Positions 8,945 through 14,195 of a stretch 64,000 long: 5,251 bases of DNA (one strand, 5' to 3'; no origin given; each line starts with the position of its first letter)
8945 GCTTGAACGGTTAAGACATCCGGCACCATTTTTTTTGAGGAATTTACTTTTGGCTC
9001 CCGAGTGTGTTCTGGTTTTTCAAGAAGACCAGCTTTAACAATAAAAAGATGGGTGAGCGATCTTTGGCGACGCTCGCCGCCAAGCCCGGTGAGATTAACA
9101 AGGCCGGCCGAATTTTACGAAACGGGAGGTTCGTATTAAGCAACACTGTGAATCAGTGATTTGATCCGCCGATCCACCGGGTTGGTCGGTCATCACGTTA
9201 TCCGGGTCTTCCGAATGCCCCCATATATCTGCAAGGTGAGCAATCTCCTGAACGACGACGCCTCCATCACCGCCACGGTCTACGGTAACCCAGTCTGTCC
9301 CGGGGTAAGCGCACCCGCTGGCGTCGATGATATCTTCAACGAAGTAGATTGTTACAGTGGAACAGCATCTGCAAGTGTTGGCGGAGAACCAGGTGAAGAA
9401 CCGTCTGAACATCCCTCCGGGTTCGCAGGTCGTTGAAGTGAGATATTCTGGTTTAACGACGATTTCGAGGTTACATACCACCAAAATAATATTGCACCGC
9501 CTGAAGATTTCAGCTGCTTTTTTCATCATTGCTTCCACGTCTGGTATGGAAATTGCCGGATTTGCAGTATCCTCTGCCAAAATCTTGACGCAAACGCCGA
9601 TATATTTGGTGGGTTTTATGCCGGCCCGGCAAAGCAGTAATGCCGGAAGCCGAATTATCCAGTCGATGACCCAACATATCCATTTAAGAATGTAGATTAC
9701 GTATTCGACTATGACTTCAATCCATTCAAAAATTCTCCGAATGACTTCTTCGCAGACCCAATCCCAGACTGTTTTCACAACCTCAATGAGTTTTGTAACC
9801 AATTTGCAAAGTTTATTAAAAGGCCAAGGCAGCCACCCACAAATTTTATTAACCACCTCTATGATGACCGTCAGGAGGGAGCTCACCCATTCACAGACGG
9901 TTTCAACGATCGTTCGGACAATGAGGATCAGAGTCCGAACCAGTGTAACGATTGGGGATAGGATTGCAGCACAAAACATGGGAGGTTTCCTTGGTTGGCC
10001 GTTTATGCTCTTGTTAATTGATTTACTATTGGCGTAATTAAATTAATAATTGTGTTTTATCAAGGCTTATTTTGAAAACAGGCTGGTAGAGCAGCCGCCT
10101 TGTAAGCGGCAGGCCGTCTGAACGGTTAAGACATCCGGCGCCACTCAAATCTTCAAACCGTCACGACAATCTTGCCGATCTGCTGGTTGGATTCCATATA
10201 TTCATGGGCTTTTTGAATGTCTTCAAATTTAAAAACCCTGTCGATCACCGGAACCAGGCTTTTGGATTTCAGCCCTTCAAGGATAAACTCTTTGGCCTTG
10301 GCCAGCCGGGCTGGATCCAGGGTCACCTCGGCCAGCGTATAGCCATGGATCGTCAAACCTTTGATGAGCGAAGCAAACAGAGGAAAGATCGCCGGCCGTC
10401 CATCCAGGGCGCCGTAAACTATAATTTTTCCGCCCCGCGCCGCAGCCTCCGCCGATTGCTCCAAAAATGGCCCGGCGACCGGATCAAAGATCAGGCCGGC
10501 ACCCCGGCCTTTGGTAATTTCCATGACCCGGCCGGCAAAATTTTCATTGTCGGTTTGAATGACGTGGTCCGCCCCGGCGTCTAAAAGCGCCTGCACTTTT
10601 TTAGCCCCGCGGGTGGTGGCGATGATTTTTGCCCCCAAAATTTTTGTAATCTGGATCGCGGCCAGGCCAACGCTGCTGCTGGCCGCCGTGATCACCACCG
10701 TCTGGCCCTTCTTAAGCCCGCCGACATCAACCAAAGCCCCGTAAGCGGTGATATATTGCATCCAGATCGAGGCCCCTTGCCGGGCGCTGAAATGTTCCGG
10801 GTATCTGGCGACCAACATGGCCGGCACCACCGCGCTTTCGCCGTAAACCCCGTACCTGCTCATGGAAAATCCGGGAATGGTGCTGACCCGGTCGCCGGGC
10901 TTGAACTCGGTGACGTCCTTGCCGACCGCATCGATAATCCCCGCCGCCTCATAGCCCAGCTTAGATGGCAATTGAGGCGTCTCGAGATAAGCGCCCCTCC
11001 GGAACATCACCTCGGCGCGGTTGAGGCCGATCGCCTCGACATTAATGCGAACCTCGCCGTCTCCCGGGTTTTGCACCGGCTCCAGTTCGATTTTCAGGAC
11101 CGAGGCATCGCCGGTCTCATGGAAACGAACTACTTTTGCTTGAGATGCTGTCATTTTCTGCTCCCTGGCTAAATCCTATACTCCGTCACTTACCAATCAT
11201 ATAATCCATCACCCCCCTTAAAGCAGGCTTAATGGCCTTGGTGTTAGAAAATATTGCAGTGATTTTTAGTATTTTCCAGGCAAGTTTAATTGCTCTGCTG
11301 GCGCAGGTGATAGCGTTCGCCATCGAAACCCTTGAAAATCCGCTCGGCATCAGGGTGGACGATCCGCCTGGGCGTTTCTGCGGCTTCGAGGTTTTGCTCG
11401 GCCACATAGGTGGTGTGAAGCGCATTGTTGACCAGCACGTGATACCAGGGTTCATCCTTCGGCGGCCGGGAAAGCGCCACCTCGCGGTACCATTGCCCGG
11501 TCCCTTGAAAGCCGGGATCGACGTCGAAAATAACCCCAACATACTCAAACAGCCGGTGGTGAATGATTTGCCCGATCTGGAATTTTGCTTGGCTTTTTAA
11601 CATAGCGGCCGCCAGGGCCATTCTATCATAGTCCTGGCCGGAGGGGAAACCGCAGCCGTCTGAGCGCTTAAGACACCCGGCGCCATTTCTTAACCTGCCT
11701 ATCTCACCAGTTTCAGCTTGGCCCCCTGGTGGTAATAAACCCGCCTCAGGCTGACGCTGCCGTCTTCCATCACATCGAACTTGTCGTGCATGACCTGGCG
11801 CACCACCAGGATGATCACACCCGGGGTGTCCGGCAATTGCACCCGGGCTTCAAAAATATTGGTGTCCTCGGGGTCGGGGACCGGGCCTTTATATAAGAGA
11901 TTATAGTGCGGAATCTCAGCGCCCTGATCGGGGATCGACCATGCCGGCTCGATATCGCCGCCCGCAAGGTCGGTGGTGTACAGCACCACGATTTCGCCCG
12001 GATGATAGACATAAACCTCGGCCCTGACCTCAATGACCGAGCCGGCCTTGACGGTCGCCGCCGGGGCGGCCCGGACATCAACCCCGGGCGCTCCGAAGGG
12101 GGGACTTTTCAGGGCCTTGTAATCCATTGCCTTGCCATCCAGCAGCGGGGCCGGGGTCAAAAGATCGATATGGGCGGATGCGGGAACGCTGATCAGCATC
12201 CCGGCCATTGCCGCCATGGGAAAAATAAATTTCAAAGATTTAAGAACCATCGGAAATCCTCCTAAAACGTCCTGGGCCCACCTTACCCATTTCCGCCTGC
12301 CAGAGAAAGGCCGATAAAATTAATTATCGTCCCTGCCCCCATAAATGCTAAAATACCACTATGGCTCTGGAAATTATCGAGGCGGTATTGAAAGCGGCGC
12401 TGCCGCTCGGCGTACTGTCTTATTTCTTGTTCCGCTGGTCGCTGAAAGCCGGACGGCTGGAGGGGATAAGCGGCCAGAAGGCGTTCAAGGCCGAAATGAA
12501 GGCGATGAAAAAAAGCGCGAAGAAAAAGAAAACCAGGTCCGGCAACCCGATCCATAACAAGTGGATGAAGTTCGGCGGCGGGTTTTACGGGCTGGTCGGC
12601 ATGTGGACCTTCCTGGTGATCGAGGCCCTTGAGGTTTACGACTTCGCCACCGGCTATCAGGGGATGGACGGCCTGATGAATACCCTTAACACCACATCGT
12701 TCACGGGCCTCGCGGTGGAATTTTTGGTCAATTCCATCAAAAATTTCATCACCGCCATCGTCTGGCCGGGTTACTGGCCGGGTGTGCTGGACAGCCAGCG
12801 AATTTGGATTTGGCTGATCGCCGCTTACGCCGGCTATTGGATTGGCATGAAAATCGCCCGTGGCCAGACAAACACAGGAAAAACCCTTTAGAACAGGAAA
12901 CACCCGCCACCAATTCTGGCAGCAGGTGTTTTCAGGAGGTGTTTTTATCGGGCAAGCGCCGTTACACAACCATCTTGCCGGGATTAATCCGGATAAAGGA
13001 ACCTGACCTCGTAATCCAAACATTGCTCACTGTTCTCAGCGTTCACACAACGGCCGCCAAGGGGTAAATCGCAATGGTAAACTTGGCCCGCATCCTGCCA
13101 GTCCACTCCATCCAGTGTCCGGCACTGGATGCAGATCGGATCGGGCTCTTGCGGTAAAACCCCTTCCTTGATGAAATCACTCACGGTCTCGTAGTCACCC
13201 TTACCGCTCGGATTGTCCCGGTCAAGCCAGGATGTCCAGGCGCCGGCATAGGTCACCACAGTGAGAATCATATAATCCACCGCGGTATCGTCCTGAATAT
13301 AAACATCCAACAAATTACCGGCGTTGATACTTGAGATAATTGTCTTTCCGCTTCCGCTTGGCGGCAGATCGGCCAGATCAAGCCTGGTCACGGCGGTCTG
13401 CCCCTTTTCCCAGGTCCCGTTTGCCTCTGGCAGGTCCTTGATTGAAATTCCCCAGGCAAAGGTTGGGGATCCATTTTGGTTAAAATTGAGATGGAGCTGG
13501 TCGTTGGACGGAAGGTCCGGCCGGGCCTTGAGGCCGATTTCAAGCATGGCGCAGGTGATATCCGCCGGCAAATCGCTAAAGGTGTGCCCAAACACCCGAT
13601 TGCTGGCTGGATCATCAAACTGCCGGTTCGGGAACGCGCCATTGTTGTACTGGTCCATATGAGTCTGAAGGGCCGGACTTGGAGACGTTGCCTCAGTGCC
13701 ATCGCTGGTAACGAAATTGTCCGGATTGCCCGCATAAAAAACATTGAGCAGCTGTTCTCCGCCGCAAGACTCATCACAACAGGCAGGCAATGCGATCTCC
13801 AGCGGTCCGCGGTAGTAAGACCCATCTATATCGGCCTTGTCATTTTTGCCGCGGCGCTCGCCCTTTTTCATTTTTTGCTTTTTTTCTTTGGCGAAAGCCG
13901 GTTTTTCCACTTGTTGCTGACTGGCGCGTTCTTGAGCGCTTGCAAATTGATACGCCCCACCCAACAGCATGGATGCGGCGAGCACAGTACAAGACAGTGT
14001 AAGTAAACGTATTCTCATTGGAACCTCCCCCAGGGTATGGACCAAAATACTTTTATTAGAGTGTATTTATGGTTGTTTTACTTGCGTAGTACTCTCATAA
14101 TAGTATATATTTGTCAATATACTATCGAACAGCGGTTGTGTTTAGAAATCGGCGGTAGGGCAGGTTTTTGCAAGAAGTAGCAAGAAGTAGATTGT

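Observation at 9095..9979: Cys/Trp-rich protein with a repetitive hydrophobic N-terminal half and a metzincin-like domain carrying QExxH instead of HExxH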

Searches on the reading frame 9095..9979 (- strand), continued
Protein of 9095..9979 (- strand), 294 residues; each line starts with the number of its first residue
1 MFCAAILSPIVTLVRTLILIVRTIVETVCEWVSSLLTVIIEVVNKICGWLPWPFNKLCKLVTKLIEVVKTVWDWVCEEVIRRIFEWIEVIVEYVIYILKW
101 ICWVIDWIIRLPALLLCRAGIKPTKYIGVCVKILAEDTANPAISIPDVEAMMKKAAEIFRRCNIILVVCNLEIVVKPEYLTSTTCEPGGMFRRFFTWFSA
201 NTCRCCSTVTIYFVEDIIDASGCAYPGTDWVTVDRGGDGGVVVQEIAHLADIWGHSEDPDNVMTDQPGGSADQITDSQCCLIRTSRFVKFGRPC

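Call 80: find_related_loci(query=A2, collection=viral_contigs, flank=5000)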
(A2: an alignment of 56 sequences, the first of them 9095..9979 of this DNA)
Query A2 (294 aa) in viral_contigs; peptide patterns used: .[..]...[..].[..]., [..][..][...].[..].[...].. (x = any residue, [..] = any of these).
3 stretches matched a pattern, but none encodes a relative of the query by tblastn (E <= 1e-3).

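Call 81: search_protein_families(library=pfam, alignment_id=A3, max_evalue=0.01)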
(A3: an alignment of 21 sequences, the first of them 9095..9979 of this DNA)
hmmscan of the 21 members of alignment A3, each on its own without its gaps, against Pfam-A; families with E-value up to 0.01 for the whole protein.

A. member 1, window:9095-9979:- (294 aa): 0 families

B. families by the number of members that match (of 21 scanned): 10 families
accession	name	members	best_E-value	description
PF00413.30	Peptidase_M10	7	1.3e-08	Matrixin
PF13688.12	Reprolysin_5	5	2.1e-07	Metallo-peptidase family M12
PF13582.12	Reprolysin_3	3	2.2e-07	Metallo-peptidase family M12B Reprolysin-like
PF13583.11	Reprolysin_4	3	2.7e-05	Metallo-peptidase family M12B Reprolysin-like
PF01400.30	Astacin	2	0.0023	Astacin (Peptidase family M12A)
PF00857.26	Isochorismatase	1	4.3e-14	Isochorismatase domain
PF04311.20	DUF459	1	4.4e-05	Protein of unknown function (DUF459)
PF13472.12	Lipase_GDSL_2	1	0.00025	GDSL-like Lipase/Acylhydrolase family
PF02031.22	Peptidase_M7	1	0.0014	Streptomyces extracellular neutral proteinase (M7) family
PF12388.14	Peptidase_M57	1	0.0027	Dual-action HEIGH metallo-peptidase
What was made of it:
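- Closest known: Matrixins and karilysin. Same: 7 of 21 relatives hit Pfam Peptidase_M10 (call 81).
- Pfam on relatives: 7 of 21 diverse relatives hit Peptidase_M10 (best E 1.3e-8) and 5 hit Reprolysin_5 (call 81).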

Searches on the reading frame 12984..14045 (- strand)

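Call 76: search_protein_families(library=pfam, proteins=[window:12984-14045:-], max_evalue=0.00001)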
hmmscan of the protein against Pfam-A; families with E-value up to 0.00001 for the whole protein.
window:12984-14045:- (353 aa): 1 family
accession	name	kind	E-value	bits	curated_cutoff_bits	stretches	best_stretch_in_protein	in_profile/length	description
PF13330.11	Mucin2_WxxW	-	9.4e-16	58.7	22.4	1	270-350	1-87/88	Mucin-2 protein WxxW repeating region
